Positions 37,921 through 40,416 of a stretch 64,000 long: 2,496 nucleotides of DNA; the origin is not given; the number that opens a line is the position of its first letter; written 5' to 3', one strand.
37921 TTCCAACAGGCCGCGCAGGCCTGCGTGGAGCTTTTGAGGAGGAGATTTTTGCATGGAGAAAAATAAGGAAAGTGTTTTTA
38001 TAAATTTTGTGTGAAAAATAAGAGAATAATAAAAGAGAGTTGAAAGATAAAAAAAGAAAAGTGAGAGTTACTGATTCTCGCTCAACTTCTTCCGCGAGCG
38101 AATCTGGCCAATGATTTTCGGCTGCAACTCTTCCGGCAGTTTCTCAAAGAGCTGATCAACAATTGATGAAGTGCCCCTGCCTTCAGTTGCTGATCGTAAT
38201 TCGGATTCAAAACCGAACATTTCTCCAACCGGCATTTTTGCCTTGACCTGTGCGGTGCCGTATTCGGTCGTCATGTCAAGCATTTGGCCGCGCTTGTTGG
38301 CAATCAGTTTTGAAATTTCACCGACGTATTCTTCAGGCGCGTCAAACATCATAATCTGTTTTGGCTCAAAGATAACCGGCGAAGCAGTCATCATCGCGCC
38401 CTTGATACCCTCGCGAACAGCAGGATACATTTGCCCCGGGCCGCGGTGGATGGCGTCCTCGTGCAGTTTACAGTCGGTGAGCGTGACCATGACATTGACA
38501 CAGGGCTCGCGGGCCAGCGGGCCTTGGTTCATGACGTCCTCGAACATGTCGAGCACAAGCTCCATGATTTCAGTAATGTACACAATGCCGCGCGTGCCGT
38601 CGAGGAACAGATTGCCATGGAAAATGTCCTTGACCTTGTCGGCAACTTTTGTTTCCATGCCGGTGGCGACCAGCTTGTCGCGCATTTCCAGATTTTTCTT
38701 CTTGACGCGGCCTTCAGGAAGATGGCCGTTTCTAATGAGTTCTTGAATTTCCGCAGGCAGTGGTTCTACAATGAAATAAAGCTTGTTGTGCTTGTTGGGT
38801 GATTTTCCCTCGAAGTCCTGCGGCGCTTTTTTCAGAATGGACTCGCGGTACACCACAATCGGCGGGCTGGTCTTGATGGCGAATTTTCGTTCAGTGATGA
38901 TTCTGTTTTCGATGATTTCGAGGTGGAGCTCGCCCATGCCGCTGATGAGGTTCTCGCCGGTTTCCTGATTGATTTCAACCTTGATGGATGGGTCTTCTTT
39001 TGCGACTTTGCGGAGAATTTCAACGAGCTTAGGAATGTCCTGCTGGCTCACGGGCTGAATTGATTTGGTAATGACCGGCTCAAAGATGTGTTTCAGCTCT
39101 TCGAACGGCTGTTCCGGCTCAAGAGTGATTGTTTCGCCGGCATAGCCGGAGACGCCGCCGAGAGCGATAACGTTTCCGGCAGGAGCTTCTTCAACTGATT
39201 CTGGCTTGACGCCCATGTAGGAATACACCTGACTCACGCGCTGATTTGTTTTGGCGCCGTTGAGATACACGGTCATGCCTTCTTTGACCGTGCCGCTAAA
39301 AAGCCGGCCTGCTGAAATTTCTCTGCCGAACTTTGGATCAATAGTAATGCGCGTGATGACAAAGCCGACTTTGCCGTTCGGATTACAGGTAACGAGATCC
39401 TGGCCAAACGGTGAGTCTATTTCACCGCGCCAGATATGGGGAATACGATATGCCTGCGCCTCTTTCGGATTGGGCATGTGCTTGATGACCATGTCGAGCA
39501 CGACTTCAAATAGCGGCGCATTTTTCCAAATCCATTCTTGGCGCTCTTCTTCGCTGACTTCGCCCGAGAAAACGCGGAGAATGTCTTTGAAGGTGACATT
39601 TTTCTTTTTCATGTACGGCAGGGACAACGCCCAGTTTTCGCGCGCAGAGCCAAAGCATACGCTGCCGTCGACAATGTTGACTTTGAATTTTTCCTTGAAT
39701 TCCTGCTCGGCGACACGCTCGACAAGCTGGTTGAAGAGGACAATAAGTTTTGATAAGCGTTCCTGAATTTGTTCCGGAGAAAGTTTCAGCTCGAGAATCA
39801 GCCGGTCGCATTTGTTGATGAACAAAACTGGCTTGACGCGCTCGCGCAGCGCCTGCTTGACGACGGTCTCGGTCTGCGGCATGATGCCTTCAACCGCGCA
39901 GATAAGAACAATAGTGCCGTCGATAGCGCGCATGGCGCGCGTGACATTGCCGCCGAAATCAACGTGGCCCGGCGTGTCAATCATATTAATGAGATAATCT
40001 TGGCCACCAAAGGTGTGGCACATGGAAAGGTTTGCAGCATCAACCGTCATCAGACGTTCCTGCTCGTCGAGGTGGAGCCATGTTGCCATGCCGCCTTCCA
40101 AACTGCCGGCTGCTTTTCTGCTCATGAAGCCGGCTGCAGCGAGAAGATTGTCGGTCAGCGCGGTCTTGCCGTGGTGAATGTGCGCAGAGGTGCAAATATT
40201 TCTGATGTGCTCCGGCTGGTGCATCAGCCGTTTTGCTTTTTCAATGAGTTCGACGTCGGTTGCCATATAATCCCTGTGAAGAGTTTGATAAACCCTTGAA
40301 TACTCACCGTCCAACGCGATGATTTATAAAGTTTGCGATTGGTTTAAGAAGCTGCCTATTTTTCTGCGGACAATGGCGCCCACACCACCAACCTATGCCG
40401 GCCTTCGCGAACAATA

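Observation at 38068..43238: Two divergent aEF-2 paralogs in tandem with complementary motif losses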

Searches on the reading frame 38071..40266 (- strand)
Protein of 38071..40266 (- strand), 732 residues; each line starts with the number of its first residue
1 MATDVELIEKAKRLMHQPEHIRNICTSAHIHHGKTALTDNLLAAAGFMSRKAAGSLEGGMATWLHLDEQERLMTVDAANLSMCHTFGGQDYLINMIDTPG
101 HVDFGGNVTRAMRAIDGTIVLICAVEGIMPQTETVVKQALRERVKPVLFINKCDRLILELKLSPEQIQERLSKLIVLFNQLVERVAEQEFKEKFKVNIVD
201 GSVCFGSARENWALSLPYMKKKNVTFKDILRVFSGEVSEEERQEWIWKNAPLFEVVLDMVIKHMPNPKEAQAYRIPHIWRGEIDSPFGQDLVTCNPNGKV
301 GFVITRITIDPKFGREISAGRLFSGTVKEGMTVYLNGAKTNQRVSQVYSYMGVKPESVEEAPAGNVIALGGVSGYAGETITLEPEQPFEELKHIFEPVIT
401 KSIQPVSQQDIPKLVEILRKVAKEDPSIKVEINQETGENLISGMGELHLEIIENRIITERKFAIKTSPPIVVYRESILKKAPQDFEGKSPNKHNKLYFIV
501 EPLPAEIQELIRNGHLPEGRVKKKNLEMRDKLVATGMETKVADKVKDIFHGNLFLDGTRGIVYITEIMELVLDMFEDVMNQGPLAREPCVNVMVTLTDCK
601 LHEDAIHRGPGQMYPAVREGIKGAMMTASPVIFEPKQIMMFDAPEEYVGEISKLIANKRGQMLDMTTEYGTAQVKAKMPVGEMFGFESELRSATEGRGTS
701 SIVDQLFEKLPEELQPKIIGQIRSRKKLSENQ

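Call 4: search_protein_families(library=pfam, proteins=[window:38071-40266:-])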
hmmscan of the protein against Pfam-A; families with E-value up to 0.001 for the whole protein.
window:38071-40266:- (732 aa): 6 families
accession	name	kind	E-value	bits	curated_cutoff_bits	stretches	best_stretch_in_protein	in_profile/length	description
PF00009.33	GTP_EFTU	-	4e-47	160.7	26.5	1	20-265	2-187/188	Elongation factor Tu GTP binding domain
PF14492.12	EFG_III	-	2.5e-22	79.1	27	1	396-466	3-73/75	Elongation Factor G, domain III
PF03764.24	EFG_IV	-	1.8e-21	76.6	24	1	527-629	15-121/121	Elongation factor G, domain IV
PF00679.30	EFG_C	-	5.2e-18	65.3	27.9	1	632-716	2-87/89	Elongation factor G C-terminus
PF03144.31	GTP_EFTU_D2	-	5.2e-10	40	30.3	1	319-380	5-72/73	Elongation factor Tu domain 2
PF22042.2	EF-G_D2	-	5.7e-09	36.4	27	1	303-375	5-74/84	Elongation factor G domain 2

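Call 5: search_protein_families(library=ncbifam, proteins=[window:38071-40266:-])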
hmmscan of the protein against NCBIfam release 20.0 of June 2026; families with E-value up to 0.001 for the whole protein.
window:38071-40266:- (732 aa): 30 families (the best 25 are shown)
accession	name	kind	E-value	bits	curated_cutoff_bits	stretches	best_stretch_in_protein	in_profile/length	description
TIGR00490.1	aEF-2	equivalog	1e-273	909.8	738.45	1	7-729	5-718/720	elongation factor EF-2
NF009381.0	PRK12740.1-5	subfamily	6.5e-89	299.1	583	3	255-483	267-488/692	elongation factor G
TIGR00484.1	EF-G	equivalog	7e-87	292.2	659.4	3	19-178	8-162/691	elongation factor G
NF009891.0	PRK13351.1-1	equivalog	2.3e-73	247.9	597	3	255-483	252-478/681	elongation factor G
NF009379.0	PRK12740.1-3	equivalog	3.9e-57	194.3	513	3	310-481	302-468/674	elongation factor G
TIGR01394.1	TypA_BipA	equivalog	2.1e-56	191.4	757.3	3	21-166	1-139/594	translational GTPase TypA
NF058620.1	EFG2_Bacteroid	exception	1e-53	182.8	1000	2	292-722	293-711/717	elongation factor G2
NF009377.1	PRK12740.1-1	equivalog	7.4e-53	180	890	3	256-481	272-501/700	elongation factor G-like protein EF-G2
NF012153.1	tet_protect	equivalog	1.1e-50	172.6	775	2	23-232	2-207/614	tetracycline resistance ribosomal protection protein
TIGR01393.1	lepA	equivalog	6e-41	140.5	533.9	2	20-169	2-148/595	translation elongation factor 4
NF033148.1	tet_protect_M_W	exception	1.8e-34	119.1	1100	2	21-196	3-172/639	TetM/TetW/TetO/TetS family tetracycline resistance ribosomal protection protein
NF007583.0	PRK10218.1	equivalog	1.8e-32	112.1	1260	1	19-156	3-133/607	ribosome-dependent GTPase TypA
NF009892.0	PRK13351.1-3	equivalog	3.6e-29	101.7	640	2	20-177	2-159/623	elongation factor G-like protein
NF001964.0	PRK00741.1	equivalog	9.5e-29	100.2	473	2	20-157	11-147/529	peptide chain release factor 3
NF000120.3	47473_otr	exception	1.1e-27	96.9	900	1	23-173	4-149/608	tetracycline resistance ribosomal protection protein Otr(A)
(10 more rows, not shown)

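Call 25: find_homologous_proteins(query=window:38071-40266:-)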
Query window:38071-40266:- (732 aa): 8000 proteins with E <= 0.001 among 8000 candidates; the best 120 are listed.
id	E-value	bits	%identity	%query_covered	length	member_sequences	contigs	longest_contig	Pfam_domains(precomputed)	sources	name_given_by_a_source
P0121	0.0e+0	1641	99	100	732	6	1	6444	PF00679.31,PF14492.13,PF00009.34,PF03764.25,PF03144.32,PF22042.3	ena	-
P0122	0.0e+0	1209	72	100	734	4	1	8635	PF00679.31,PF14492.13,PF00009.34,PF03764.25,PF03144.32,PF22042.3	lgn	-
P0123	0.0e+0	1183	70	97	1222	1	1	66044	PF00679.31,PF14492.13,PF00009.34,PF14528.12,PF03764.25,PF03144.32,PF14890.12,PF22042.3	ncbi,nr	ncbi:MAG: elongation factor EF-2 [Candidatus Nanoarchaeia archaeon]|nr:elongation factor EF-2 [Candi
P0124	0.0e+0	1162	68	98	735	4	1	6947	PF00679.31,PF14492.13,PF00009.34,PF03764.25,PF03144.32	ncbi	-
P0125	0.0e+0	1159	69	100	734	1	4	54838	PF00679.31,PF14492.13,PF00009.34,PF03764.25,PF03144.32,PF22042.3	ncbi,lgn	-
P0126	0.0e+0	1154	69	99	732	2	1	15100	PF00679.31,PF14492.13,PF00009.34,PF03764.25,PF03144.32,PF22042.3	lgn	-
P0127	0.0e+0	1150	68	99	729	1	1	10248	PF00679.31,PF14492.13,PF00009.34,PF03764.25,PF03144.32,PF22042.3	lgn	-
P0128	0.0e+0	1150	69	99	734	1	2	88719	PF00679.31,PF14492.13,PF00009.34,PF03764.25,PF03144.32,PF22042.3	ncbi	ncbi:MAG: elongation factor EF-2 [Candidatus Woesearchaeota archaeon]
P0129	0.0e+0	1149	69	100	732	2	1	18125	PF00679.31,PF14492.13,PF00009.34,PF03764.25,PF03144.32,PF22042.3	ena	-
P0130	0.0e+0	1147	68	99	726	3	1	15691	PF00679.31,PF14492.13,PF00009.34,PF03764.25,PF03144.32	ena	-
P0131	0.0e+0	1147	71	95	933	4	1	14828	PF00679.31,PF14492.13,PF00009.34,PF03764.25,PF03144.32,PF14890.12,PF22042.3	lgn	-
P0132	0.0e+0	1147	68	99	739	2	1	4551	PF00679.31,PF14492.13,PF00009.34,PF03764.25,PF03144.32,PF22042.3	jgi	jgi:elongation factor 2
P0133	0.0e+0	1146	68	100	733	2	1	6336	PF00679.31,PF14492.13,PF00009.34,PF03764.25,PF03144.32,PF22042.3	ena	-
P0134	0.0e+0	1146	68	99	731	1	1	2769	PF00679.31,PF14492.13,PF00009.34,PF03764.25,PF03144.32,PF22042.3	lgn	-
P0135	0.0e+0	1145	69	98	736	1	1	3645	PF00679.31,PF14492.13,PF00009.34,PF03764.25,PF03144.32,PF22042.3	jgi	jgi:elongation factor 2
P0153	0.0e+0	1140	68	99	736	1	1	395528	PF00679.31,PF14492.13,PF00009.34,PF03764.25,PF03144.32,PF22042.3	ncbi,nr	ncbi:elongation factor EF-2 [Candidatus Woesearchaeota archaeon]|nr:elongation factor EF-2 [Candidat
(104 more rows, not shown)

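Call 28: find_encoding_contigs(protein=P0153, flank=10000, max_places=2)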
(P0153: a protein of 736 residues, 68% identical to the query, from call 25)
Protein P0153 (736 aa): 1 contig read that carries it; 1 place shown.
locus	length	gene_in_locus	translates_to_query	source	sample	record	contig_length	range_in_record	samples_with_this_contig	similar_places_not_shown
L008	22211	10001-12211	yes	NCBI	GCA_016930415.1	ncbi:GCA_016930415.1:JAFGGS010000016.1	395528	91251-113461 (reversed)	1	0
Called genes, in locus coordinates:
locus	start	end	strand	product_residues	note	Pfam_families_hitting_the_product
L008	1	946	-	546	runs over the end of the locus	PF00118:Cpn60_TCP1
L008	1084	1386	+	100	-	-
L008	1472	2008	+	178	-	PF25084:LbH_EIF2B (faint), PF14602:Hexapep_2 (faint), PF25087:GMPPB_C, PF00132:Hexapep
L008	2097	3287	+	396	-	PF01926:MMR_HSR1, PF02421:FeoB_N, PF08438:YGR210-like_G4, PF02824:TGS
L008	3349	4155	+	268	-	PF11969:DcpS_C, PF01230:HIT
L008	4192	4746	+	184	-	PF11969:DcpS_C (faint), PF01230:HIT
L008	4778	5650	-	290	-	PF01478:Peptidase_A24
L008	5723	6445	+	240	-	PF01255:Prenyltransf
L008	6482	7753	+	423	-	PF13623:SurA_N_2 (faint), PF13624:SurA_N_3, PF09312:SurA_N (weak), PF13145:Rotamase_2, PF13616:Rotamase_3, PF00639:Rotamase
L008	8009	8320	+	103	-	PF01248:Ribosomal_L7Ae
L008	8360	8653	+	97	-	PF01200:Ribosomal_S28e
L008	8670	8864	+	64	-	PF01246:Ribosomal_L24e, PF06467:zf-FCS (weak)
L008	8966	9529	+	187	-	PF00334:NDK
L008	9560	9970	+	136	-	-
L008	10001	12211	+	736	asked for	PF00009:GTP_EFTU, PF22042:EF-G_D2 (weak), PF03144:GTP_EFTU_D2, PF14492:EFG_III, PF03764:EFG_IV, PF00679:EFG_C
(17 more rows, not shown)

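Call 35: find_related_loci(query=window:38071-40266:-, collection=genome_contigs, flank=10000)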
Query window:38071-40266:- (732 aa) in genome_contigs; peptide patterns used: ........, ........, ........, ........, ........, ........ (x = any residue, [..] = any of these).
270 stretches matched a pattern; 211 encode a relative of the query (tblastn E <= 1e-3); the best 80 are kept; 80 distinct loci.
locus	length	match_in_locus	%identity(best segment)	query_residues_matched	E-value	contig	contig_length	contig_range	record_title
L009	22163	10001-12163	69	8-729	0e+0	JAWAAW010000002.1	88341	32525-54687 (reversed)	MAG: Candidatus Woesearchaeota archaeon isolate JZ-4_201709_bins_170 JZ-4_201709_bins_170_scaffold_2, whole genome shotg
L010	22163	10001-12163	68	8-729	0e+0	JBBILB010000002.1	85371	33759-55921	MAG: Candidatus Woesearchaeota archaeon isolate PGS172224_bin_2 NODE_176_length_85371_cov_2.76175, whole genome shotgun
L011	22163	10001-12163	69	8-729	0e+0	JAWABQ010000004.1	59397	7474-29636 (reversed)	MAG: Candidatus Woesearchaeota archaeon isolate JZ-4_201808_bins_194 JZ-4_201808_bins_194_scaffold_4, whole genome shotg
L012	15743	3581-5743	69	7-729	0e+0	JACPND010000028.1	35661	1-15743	MAG: Candidatus Woesearchaeota archaeon isolate NC_groundwater_566_Ag_S-0.1um_44_11 S35_SO-1_scaffold_286854, whole geno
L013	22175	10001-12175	69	6-732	0e+0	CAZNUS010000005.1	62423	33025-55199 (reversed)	MAG TPA_asm: uncultured Methanosarcinales archaeon isolate binchicken_co38_1369 genome assembly, contig: NODE_1126_lengt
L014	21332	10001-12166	68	9-732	0e+0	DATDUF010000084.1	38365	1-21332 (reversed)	MAG TPA_asm: Candidatus Nanoarchaeia archaeon isolate SMAG_U8050 k141_1927992, whole genome shotgun sequence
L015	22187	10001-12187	67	1-732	0e+0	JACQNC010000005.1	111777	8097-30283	MAG: Candidatus Woesearchaeota archaeon isolate NC_groundwater_1245_Ag_S-0.1um_57_86 S_p1_S3_coassembly_k141_387721, who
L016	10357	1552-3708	68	9-729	0e+0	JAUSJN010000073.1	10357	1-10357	MAG: Nanoarchaeota archaeon isolate E14_metabat.bin.302 E14_k141_1147761, whole genome shotgun sequence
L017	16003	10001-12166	66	6-730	0e+0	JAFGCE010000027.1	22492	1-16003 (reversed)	MAG: Candidatus Woesearchaeota archaeon isolate Zod_Metabat.1084 k87_4588742, whole genome shotgun sequence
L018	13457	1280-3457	67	1-729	0e+0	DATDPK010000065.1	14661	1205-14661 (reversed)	MAG TPA_asm: Candidatus Nanoarchaeia archaeon isolate SMAG_U7919 k141_142890, whole genome shotgun sequence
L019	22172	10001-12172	66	6-732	0e+0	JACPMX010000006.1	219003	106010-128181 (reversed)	MAG: Candidatus Woesearchaeota archaeon isolate NC_groundwater_560_Ag_S-0.1um_42_26 S35_SO-1_scaffold_22387, whole genom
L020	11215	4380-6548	66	6-730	0e+0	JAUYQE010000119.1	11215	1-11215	MAG: Nanoarchaeota archaeon isolate C4_metabat.bin.89 C4_k141_520676, whole genome shotgun sequence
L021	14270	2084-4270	65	1-732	0e+0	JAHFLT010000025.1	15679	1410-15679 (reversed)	MAG: Candidatus Woesearchaeota archaeon isolate nzgw44 NODE_4551_length_15680_cov_3.622019, whole genome shotgun sequenc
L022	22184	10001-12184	66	1-732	0e+0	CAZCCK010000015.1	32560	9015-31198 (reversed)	MAG TPA_asm: Candidatus Woesearchaeota archaeon isolate SRP193066_co2_72 genome assembly, contig: NODE_694_length_32560_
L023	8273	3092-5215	67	18-730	0e+0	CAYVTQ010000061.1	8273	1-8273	MAG TPA_asm: uncultured Methanosarcinales archaeon isolate binchicken_co227_1181 genome assembly, contig: NODE_17178_len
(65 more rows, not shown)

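Call 57: find_encoding_contigs(protein=P0122, flank=10000, max_places=4)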
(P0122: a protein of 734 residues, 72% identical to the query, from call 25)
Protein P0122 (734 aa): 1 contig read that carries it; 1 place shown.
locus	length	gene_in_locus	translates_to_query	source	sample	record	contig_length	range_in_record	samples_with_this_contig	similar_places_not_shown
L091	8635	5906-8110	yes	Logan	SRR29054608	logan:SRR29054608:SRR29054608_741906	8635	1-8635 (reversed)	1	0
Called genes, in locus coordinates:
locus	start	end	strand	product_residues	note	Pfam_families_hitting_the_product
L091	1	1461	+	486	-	?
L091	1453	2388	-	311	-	-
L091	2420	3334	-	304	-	PF00899:ThiF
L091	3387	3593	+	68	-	PF02597:ThiS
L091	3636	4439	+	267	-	-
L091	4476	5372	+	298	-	PF02540:NAD_synthase (weak), PF01171:ATP_bind_3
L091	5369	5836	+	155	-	PF13489:Methyltransf_23, PF13847:Methyltransf_31 (weak), PF08241:Methyltransf_11, PF08242:Methyltransf_12 (weak), PF13649:Methyltransf_25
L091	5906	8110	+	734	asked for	PF00009:GTP_EFTU, PF03144:GTP_EFTU_D2, PF22042:EF-G_D2 (weak), PF14492:EFG_III, PF03764:EFG_IV, PF00679:EFG_C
